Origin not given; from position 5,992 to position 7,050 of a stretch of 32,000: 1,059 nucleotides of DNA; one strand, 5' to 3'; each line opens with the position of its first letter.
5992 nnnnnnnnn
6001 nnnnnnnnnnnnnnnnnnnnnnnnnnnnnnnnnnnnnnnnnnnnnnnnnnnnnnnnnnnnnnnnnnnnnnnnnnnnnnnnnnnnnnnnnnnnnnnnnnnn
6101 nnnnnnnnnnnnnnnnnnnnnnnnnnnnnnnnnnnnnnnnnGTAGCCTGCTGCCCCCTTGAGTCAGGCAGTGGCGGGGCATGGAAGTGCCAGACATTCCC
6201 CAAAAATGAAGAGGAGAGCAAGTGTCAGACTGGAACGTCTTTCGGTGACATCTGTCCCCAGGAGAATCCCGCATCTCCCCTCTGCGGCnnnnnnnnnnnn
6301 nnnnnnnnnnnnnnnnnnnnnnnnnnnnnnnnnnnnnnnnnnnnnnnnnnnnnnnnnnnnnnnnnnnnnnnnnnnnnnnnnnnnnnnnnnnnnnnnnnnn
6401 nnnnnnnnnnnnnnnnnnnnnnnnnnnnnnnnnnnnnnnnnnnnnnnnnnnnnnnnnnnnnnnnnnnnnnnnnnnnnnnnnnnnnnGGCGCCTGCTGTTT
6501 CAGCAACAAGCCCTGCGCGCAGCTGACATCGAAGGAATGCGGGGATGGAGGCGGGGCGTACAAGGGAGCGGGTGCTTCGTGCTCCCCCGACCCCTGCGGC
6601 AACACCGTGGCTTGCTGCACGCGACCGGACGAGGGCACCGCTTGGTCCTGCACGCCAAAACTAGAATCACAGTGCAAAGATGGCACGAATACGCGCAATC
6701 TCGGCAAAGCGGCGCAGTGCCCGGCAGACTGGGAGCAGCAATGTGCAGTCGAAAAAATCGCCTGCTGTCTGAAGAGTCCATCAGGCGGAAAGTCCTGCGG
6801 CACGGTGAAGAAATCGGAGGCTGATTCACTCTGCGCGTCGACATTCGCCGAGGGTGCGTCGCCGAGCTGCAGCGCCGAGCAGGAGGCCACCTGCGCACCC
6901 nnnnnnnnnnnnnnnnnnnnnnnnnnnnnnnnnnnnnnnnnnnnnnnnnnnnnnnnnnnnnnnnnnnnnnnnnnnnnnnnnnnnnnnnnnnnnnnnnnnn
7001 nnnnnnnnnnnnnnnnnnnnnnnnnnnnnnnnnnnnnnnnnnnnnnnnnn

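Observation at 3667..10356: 2229-aa secreted protein built from a regular array of six-cysteine modules opened by Cys-Cys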

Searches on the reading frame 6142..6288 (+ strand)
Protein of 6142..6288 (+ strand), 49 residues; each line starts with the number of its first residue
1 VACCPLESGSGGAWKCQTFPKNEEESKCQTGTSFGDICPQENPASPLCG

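Call 84: search_protein_families(library=pfam, alignment_id=A2, max_evalue=10)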
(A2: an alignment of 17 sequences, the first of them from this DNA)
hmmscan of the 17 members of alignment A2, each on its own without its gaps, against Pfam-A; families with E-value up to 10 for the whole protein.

A. member 1, seq(49 aa): 1 family
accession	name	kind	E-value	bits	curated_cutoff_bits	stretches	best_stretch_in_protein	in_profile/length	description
PF15526.11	Ntox21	-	0.14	13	25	1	7-32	36-61/71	Novel toxin 21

B. families by the number of members that match (of 17 scanned): 2 families
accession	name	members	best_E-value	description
PF24888.1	DUF7741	1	0.02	Domain of unknown function (DUF7741)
PF15526.11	Ntox21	1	0.14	Novel toxin 21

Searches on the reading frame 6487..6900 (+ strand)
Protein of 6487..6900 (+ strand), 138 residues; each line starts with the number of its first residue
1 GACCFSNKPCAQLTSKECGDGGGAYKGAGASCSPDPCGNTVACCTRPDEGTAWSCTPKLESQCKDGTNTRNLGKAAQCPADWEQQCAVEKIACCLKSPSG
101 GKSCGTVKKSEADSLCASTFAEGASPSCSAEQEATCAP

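Call 52: predict_structure(alignment_id=A4)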
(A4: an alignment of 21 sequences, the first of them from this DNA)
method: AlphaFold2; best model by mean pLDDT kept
length: 138 residues; sequences in the alignment: 21
mean_pLDDT: 86.3   pTM: 0.55
mean pLDDT of the five models: 86.3, 84.9, 83.8, 81.7, 80.5
residues with pLDDT >= 90: 43; 70-90: 92; 50-70: 3; < 50: 0
segments of 3 or more residues with pLDDT < 50: none
pLDDT, mean of each block of 10 residues (from residue 1): 90 98 95 84 87 87 81 84 84 88 85 87 78 81
secondary structure, 60 per line:
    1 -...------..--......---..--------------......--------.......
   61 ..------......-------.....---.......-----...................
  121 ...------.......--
elements in order: E2-4 H15-20 E40-45 E54-59 E69-74 H82-86 E90-96 E102-108 H109-115 E116-123 H130-136

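Call 55: fold_search(model_id=the predicted structure, library=pdb)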
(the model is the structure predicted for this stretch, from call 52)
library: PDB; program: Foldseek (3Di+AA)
matches with E <= 10: 36; with E <= 0.001: 0
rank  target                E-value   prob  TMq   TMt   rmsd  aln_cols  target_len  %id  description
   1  7e9m_A                2.5e+00  0.04  0.16  0.12  13.2        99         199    6  Crystal Structure of Spindlin1 bound to SPINDOC Docpep3 (released 2022-06-15)
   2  4lp7_A                2.5e+00  0.02  0.12  0.09  14.8       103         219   14  Crystal structure of the human metapneumovirus matrix protein (released 2013-12-18)
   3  7qca_LS0              4.0e+00  0.02  0.14  0.12  14.8       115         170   11  Spraguea lophii ribosome (released 2022-11-30)
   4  5y5w_D                4.2e+00  0.02  0.15  0.12  13.1       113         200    5  Crystal structure of human Spindlin1 in complex with a histone H4K20(me3) peptide (released 2017-10-11)
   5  9n9j_P2               4.2e+00  0.02  0.14  0.05  11.6       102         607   11  Structure of a GRP94 folding intermediate engaged with a CCDC134- and FKBP11-bound secretory translocon (released 2025-11-19)
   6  7bqz_A                4.5e+00  0.02  0.15  0.12  13.4       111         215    6  Crystal Structure of Spindlin1 bound to H3(K4me3-K9me3) peptide (released 2020-10-14)
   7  4v8m_BS               4.7e+00  0.04  0.20  0.16  14.7       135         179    8  High-resolution cryo-electron microscopy structure of the Trypanosoma brucei ribosome (released 2014-07-09)
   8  2ody_E                5.0e+00  0.02  0.18  0.20  20.5       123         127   13  Thrombin-bound boophilin displays a functional and accessible reactive-site loop (released 2008-01-22)
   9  5lug_C                5.0e+00  0.02  0.16  0.12  13.0        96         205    6  Crystal structure of human Spindlin-2B protein in complex with ART(M3L)QTA(2MR)KS peptide (released 2017-09-20)
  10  6hxe                  5.3e+00  0.11  0.18  0.07   5.3        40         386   18  Crystal structure of psychrophilic phosphoglycerate kinase from Pseudomonas TACII18 in complex with 3-phosphoglycerate (released 2019-06-12)
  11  8b6l_P                5.3e+00  0.01  0.13  0.05  11.9       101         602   10  Subtomogram average of the human Sec61-TRAP-OSTA-translocon (released 2022-12-07)
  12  9xrl_U                5.6e+00  0.04  0.12  0.03   9.9        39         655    5  Structure of mouse cytoplasmic lattice (CPL) repeating unit (released 2026-03-18)
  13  9fnd_X                5.9e+00  0.02  0.15  0.07  13.6       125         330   12  Transcriptional activator PafBC bound to mycobacterial RNA polymerase (released 2025-02-12)
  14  7kdc_C                6.3e+00  0.01  0.12  0.14  15.7        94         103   17  The complex between RhoD and the Plexin B2 RBD (released 2021-07-28)
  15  9p0x_T                6.7e+00  0.01  0.14  0.11  12.1        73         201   15  Nanodisc-embedded human TF/FVIIa/XK1 in complex with 10H10 Fab (nanodisc-subtracted) (released 2025-08-27)
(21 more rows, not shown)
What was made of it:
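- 2ody_E also appears for the first model (call 55).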

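Call 57: find_homologous_proteins(query=A4, max_evalue=0.001)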
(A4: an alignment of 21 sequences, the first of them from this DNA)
Query A4 (21 sequences) (138 aa, profile of the alignment): 16 proteins with E <= 0.001 among 1090 candidates.
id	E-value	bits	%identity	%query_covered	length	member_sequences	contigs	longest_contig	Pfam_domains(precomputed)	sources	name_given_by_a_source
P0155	2.6e-44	168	38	42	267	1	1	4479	-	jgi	jgi:hypothetical protein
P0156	1.5e-42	163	47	27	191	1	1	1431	-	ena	-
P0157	4.8e-31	125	35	51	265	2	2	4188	-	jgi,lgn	-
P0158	9.8e-26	108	36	32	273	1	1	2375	-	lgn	-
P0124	1.2e-24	105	46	27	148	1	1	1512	-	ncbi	-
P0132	3.2e-22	97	47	33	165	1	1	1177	-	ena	-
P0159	6.9e-22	96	44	34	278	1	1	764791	-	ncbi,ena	-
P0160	2.0e-21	94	43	27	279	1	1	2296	-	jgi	jgi:hypothetical protein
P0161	1.5e-20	92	39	36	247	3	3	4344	PF18962.8,PF13860.13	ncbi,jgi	jgi:hypothetical protein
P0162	6.0e-20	90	48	30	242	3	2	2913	-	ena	-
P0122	1.2e-19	89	45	37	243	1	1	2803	PF18962.8,PF13860.13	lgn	-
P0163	4.7e-7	48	38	27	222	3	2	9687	-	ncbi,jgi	ncbi:MAG: hypothetical protein ACYSVY_18390 [Planctomycetota bacterium]|jgi:hypothetical protein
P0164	6.4e-7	48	38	26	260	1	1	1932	-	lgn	-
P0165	1.8e-5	43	34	32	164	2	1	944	-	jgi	jgi:hypothetical protein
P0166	2.7e-5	42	42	33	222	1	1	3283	-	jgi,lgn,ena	-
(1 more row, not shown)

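Call 82: fold_search(model_id=the predicted structure, library=viral)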
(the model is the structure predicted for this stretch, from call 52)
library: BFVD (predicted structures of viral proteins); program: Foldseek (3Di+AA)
matches with E <= 10: 102; with E <= 0.001: 0
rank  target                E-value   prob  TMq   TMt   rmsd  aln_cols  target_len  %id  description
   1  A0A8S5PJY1            8.7e-01  0.06  0.17  0.10  19.5       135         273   13  Uncharacterized protein [Siphoviridae sp. ctmP19]
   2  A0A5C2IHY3            1.0e+00  0.03  0.14  0.12  17.2       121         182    8  (no name in the UniProt tables at hand)
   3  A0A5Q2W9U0            2.0e+00  0.02  0.11  0.09  12.2        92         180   11  (no name in the UniProt tables at hand)
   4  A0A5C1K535            2.1e+00  0.04  0.16  0.12  14.5        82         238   15  Uncharacterized protein [Pseudomonas phage PAP-JP]
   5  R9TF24                2.1e+00  0.04  0.16  0.09  13.2        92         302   14  Zinc-ribbon domain-containing protein [Vibrio phage nt-1]
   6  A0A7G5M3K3            2.1e+00  0.03  0.15  0.18  15.6        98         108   14  (no name in the UniProt tables at hand)
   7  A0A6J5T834            2.1e+00  0.01  0.11  0.12  12.2        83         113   11  Uncharacterized protein [uncultured Caudovirales phage]
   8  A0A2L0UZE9            2.3e+00  0.11  0.17  0.26   4.1        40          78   18  Uncharacterized protein [Agrobacterium phage Atu_ph07]
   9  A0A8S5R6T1            2.5e+00  0.10  0.20  0.27   5.8        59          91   14  Uncharacterized protein [Myoviridae sp. ctBoB21]
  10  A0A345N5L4            2.5e+00  0.03  0.14  0.12  12.8        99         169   10  (no name in the UniProt tables at hand)
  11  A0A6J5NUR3            2.8e+00  0.02  0.18  0.21  13.2       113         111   13  Uncharacterized protein [uncultured Caudovirales phage]
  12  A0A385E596            2.8e+00  0.02  0.12  0.09  11.2        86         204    8  (no name in the UniProt tables at hand)
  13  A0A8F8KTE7            2.8e+00  0.02  0.15  0.14  15.2       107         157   11  Uncharacterized protein [Clandestinovirus]
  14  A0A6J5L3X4            3.7e+00  0.08  0.21  0.28   9.7        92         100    6  Uncharacterized protein [uncultured Caudovirales phage]
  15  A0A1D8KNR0            3.7e+00  0.02  0.18  0.05  19.4       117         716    9  Uncharacterized protein [Synechococcus phage S-CAM9]
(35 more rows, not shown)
